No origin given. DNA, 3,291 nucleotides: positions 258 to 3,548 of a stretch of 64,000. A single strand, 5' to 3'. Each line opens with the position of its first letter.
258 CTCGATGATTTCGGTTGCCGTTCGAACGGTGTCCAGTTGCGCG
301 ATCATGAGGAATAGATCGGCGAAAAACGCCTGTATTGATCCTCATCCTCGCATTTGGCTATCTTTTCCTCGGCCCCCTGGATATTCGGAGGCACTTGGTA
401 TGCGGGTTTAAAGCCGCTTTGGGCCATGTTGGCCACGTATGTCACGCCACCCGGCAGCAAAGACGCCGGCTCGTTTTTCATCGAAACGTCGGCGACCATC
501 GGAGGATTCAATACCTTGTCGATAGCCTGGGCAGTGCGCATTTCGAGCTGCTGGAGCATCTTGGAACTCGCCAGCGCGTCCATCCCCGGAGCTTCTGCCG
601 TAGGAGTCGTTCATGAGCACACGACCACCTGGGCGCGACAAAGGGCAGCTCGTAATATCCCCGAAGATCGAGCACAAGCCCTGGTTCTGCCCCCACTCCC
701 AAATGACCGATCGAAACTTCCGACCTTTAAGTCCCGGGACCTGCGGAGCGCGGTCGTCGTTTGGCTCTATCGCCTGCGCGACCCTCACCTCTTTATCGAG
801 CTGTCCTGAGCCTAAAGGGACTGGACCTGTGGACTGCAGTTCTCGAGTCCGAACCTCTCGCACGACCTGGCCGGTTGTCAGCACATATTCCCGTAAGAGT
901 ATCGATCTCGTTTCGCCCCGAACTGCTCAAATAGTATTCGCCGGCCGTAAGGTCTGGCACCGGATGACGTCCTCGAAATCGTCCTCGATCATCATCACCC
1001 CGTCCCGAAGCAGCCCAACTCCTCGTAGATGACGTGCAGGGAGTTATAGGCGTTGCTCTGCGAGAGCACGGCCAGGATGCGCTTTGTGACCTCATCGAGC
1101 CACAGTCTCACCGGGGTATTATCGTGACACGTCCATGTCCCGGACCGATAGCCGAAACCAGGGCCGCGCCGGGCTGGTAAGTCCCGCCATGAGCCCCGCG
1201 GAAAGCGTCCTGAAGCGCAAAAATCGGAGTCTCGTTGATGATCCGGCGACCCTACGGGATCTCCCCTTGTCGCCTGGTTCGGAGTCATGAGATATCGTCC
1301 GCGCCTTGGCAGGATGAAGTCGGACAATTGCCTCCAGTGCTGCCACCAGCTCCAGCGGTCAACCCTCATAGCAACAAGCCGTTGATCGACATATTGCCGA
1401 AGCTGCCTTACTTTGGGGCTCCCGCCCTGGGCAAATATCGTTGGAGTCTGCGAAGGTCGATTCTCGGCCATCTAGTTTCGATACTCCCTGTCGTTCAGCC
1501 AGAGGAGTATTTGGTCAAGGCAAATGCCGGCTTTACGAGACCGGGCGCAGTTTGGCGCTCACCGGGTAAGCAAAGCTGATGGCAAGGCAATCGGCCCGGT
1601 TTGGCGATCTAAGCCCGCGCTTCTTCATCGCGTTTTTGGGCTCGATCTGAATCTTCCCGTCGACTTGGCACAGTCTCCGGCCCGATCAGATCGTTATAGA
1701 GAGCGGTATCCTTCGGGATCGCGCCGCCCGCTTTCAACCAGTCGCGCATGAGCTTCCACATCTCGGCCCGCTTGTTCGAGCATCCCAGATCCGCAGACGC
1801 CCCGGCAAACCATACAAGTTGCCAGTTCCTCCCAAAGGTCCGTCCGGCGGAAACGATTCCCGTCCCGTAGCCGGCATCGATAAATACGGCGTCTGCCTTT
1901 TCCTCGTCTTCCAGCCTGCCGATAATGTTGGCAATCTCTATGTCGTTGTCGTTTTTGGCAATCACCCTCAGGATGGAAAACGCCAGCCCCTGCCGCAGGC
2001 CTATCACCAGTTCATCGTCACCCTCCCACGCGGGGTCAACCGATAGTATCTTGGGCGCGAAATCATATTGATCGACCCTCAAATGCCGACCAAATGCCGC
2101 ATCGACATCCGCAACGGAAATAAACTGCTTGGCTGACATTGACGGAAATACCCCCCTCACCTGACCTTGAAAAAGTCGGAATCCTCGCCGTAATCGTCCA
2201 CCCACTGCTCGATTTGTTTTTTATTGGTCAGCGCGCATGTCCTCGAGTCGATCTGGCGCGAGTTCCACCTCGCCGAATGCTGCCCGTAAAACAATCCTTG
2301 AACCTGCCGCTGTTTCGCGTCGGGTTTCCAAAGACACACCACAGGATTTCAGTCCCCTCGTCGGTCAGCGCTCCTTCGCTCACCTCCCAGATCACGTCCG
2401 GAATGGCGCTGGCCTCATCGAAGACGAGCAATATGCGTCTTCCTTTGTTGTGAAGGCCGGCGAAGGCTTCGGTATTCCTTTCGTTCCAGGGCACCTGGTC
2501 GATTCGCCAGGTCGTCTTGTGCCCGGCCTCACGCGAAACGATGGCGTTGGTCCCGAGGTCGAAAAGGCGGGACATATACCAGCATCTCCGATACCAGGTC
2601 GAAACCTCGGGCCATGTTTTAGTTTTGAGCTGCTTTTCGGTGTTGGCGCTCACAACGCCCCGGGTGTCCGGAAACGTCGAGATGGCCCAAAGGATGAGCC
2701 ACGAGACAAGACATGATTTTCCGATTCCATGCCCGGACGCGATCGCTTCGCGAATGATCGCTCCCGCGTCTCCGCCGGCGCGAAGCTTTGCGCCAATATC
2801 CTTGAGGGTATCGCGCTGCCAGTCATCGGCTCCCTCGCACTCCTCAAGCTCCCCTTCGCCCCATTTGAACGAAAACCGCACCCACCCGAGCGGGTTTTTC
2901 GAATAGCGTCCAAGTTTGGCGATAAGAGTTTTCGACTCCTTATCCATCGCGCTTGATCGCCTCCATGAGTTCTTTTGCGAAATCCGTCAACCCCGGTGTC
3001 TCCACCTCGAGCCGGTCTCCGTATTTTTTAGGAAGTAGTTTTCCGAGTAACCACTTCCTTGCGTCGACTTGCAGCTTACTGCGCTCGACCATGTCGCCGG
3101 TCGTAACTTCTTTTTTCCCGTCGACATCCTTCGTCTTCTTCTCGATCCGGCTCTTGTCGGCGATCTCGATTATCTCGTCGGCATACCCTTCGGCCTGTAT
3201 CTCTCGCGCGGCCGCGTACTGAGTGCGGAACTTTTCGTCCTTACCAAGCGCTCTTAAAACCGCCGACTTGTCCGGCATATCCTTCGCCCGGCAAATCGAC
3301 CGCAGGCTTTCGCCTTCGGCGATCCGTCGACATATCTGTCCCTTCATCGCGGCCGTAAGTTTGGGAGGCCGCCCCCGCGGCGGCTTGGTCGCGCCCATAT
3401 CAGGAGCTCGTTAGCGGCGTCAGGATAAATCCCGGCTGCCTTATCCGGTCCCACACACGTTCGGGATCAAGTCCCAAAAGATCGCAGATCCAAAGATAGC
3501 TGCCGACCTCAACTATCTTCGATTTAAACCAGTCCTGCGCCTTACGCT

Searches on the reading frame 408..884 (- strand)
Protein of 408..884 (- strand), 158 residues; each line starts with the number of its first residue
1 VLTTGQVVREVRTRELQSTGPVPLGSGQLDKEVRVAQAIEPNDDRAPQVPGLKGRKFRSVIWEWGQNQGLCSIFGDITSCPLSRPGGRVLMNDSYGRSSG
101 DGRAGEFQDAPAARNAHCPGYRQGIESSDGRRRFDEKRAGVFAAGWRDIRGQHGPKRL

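Call 12: search_protein_families(library=pfam, proteins=[window:408-884:-], max_evalue=0.01)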
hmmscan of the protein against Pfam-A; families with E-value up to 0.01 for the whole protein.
window:408-884:- (158 aa): 1 family
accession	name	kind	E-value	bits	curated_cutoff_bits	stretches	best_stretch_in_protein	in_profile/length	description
PF12236.14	Head-tail_con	-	1.5e-05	24.1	27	1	3-106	173-275/489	Bacteriophage head to tail connecting protein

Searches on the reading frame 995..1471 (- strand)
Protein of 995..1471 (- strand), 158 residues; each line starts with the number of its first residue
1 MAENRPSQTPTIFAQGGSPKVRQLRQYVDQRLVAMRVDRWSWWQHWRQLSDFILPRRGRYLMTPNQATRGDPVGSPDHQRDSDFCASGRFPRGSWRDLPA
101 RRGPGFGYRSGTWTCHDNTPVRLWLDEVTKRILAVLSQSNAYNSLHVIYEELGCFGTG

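Call 12: search_protein_families(library=pfam, proteins=[window:995-1471:-], max_evalue=0.01)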
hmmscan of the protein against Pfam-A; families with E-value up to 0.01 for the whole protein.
window:995-1471:- (158 aa): 1 family
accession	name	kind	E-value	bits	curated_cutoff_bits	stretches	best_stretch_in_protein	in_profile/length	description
PF12236.14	Head-tail_con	-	9.6e-15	54.4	27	2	116-158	89-131/489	Bacteriophage head to tail connecting protein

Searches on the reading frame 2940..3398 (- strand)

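Call 12: search_protein_families(library=pfam, proteins=[window:2940-3398:-], max_evalue=0.01)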
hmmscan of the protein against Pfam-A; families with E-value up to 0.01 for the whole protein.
window:2940-3398:- (152 aa): 1 family
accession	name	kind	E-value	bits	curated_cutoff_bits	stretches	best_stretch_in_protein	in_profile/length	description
PF20901.3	Sf6_terminase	-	8.1e-39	132.4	27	1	16-133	3-106/106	Bacteriophage Sf6, terminase small subunit-like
